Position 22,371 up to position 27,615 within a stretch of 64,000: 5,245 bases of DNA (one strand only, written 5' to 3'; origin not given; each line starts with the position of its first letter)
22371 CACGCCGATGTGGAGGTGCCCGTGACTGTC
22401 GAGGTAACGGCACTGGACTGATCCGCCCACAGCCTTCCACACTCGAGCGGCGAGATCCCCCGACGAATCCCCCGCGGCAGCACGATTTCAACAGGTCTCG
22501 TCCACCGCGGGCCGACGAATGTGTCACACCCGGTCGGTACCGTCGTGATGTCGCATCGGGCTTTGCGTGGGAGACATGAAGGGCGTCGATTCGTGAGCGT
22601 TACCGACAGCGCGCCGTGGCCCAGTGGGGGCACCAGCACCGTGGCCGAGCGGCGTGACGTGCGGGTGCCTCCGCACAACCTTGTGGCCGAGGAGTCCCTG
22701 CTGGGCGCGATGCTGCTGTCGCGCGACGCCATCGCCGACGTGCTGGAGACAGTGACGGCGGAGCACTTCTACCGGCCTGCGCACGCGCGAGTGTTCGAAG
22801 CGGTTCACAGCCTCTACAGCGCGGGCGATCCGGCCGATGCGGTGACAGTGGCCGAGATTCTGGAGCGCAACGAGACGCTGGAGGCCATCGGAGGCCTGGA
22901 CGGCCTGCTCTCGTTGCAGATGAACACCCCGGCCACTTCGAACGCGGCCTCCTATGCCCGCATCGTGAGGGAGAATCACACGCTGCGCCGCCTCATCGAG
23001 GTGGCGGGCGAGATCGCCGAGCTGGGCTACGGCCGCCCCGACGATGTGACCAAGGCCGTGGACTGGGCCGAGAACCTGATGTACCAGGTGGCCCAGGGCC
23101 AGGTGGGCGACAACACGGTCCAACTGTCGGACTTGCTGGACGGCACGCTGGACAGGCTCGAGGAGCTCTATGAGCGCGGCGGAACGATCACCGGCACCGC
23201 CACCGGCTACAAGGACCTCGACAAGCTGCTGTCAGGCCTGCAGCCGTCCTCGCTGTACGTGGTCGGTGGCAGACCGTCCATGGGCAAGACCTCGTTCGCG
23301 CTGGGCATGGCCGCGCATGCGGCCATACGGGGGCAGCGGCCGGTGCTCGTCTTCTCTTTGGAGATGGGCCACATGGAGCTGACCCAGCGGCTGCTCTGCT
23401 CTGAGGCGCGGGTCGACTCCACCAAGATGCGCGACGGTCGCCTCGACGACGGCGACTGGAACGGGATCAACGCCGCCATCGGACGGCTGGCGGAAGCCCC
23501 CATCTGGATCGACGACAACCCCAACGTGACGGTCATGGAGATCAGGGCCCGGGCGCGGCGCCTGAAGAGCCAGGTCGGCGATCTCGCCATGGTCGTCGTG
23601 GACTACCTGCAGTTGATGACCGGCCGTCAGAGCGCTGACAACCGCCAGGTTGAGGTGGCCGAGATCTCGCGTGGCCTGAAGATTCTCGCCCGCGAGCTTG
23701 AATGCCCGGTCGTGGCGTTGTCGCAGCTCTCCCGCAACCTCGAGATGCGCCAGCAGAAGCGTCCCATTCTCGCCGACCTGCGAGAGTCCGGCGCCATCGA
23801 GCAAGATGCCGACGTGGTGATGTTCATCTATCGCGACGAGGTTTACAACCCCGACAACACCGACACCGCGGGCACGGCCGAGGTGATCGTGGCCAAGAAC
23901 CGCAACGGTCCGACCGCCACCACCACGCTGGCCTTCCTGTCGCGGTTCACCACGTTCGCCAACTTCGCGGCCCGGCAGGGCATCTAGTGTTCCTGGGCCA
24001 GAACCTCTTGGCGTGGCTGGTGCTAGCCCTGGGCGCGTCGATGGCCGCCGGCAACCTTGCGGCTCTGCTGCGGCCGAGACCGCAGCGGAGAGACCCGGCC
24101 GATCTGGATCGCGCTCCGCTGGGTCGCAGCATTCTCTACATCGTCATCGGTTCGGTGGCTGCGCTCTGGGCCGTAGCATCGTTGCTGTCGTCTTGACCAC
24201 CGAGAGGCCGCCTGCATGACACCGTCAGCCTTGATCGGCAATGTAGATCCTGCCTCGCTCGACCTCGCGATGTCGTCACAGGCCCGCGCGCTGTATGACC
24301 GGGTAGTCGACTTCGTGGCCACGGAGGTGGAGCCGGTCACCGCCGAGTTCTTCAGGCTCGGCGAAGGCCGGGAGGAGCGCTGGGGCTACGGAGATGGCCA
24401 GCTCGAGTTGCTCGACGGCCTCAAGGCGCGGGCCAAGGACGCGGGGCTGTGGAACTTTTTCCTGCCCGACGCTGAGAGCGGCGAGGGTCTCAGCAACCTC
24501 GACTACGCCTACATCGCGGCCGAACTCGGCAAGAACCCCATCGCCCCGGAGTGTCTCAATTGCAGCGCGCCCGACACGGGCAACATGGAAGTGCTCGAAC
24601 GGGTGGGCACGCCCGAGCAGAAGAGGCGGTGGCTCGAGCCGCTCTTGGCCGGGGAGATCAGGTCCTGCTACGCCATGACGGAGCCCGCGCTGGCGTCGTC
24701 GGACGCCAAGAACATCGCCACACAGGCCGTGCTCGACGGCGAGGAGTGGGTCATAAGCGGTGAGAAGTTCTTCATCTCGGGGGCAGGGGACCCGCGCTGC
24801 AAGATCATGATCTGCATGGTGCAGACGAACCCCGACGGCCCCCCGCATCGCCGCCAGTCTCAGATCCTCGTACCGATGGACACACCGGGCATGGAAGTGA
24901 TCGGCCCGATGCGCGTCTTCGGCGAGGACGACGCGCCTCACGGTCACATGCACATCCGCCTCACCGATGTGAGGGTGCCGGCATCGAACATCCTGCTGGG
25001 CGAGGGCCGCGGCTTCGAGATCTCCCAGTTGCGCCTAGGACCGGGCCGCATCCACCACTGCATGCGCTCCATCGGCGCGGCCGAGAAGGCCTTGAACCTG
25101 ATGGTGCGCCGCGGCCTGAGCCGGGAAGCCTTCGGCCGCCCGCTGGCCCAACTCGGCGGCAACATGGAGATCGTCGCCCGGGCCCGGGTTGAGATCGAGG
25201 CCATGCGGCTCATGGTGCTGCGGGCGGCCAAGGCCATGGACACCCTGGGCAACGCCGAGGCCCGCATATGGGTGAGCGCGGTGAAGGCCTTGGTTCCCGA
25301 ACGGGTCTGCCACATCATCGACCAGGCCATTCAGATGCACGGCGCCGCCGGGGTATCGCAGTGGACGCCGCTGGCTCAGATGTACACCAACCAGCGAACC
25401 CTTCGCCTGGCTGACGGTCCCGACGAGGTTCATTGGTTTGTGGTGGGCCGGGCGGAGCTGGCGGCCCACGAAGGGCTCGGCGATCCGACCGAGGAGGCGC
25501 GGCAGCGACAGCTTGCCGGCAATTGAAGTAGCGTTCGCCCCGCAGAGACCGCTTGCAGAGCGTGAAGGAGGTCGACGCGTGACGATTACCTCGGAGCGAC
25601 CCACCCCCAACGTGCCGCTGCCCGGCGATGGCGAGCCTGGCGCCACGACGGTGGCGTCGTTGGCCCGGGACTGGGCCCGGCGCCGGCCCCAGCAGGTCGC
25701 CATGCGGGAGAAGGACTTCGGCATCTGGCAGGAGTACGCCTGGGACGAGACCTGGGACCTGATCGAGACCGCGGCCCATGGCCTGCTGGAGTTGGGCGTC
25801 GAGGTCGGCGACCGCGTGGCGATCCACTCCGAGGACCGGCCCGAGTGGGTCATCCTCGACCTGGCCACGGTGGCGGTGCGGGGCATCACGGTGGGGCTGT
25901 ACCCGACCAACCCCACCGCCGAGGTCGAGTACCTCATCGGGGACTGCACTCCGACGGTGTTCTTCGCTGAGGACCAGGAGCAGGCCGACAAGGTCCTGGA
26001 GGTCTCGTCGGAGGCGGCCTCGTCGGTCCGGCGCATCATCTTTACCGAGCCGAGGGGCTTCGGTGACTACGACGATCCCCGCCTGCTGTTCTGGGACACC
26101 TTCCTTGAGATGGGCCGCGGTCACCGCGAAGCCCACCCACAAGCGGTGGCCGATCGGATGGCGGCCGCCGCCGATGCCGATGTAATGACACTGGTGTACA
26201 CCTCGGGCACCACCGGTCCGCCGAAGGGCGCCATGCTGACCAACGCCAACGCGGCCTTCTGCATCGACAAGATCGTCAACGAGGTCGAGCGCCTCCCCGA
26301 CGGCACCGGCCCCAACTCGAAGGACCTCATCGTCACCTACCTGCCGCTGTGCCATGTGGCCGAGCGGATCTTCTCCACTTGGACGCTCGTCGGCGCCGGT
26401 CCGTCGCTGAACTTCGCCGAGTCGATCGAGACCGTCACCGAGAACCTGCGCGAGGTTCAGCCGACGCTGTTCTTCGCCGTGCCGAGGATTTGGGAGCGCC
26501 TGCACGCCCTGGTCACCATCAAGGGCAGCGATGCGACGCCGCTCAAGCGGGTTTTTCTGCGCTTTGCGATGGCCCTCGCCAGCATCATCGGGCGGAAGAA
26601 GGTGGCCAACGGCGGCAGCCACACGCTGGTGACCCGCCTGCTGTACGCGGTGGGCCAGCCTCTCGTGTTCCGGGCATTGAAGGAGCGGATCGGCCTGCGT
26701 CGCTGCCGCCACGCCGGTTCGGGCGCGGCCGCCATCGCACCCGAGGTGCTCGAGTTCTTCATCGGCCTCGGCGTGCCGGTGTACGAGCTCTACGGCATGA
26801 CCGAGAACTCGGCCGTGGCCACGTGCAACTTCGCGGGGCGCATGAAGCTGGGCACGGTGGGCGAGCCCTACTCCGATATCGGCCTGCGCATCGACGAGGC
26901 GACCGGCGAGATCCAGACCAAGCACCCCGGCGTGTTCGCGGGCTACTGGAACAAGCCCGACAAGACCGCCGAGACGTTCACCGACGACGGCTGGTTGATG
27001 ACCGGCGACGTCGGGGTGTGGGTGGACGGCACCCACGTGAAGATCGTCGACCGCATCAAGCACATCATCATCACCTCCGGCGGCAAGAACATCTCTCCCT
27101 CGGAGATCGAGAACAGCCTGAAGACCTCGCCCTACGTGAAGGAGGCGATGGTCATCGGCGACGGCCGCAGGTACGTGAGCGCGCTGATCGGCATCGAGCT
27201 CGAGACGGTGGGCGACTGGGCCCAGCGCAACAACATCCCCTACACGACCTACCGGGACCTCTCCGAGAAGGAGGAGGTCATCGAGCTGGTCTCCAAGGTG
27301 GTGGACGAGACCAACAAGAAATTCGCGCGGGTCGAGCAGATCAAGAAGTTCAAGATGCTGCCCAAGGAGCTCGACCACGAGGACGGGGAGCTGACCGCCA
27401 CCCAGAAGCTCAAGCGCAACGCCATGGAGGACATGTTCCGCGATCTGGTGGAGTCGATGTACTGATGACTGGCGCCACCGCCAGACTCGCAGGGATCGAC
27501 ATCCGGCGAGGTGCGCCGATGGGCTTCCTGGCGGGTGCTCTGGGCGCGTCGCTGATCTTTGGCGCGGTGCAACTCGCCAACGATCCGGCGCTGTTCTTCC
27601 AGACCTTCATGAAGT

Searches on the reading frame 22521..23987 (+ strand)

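Call 11: search_protein_families(library=pfam, proteins=[window:22521-23987:+])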
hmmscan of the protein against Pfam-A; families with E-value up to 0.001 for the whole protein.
window:22521-23987:+ (488 aa): 3 families
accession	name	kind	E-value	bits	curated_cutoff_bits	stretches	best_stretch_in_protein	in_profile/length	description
PF03796.21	DnaB_C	-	7.3e-106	353.6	27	1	225-481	1-255/255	DnaB-like helicase C terminal domain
PF00772.26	DnaB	-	2.8e-30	104.8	23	1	50-151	2-103/103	DnaB-like helicase N terminal domain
PF13481.12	AAA_25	-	2.6e-13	50.5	27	1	233-403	22-190/195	AAA domain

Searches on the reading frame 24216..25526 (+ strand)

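Call 11: search_protein_families(library=pfam, proteins=[window:24216-25526:+])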
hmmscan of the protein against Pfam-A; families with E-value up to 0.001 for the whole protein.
window:24216-25526:+ (436 aa): 4 families
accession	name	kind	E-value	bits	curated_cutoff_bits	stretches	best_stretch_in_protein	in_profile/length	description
PF00441.29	Acyl-CoA_dh_1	-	1.6e-30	106.7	22.4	1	264-413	1-148/150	Acyl-CoA dehydrogenase, C-terminal domain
PF02770.24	Acyl-CoA_dh_M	-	1.3e-17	64.2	33.3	1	151-247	1-94/97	Acyl-CoA dehydrogenase, middle domain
PF02771.21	Acyl-CoA_dh_N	-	2.4e-11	44.4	22.9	1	22-147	3-113/113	Acyl-CoA dehydrogenase, N-terminal domain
PF08028.16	Acyl-CoA_dh_2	-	3e-06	28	22.7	1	280-386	2-116/134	Acyl-CoA dehydrogenase, C-terminal domain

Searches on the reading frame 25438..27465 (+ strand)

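Call 10: search_protein_families(library=pfam, proteins=[window:25438-27465:+])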
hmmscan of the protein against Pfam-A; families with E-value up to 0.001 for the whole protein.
window:25438-27465:+ (675 aa): 2 families
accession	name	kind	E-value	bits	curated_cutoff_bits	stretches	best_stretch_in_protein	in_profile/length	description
PF00501.34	AMP-binding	-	2.3e-62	211.4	29.9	1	77-504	2-384/384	AMP-binding enzyme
PF23562.2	AMP-binding_C_3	-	1.3e-14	55.1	20.8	1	543-675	3-120/124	AMP-binding enzyme C-terminal domain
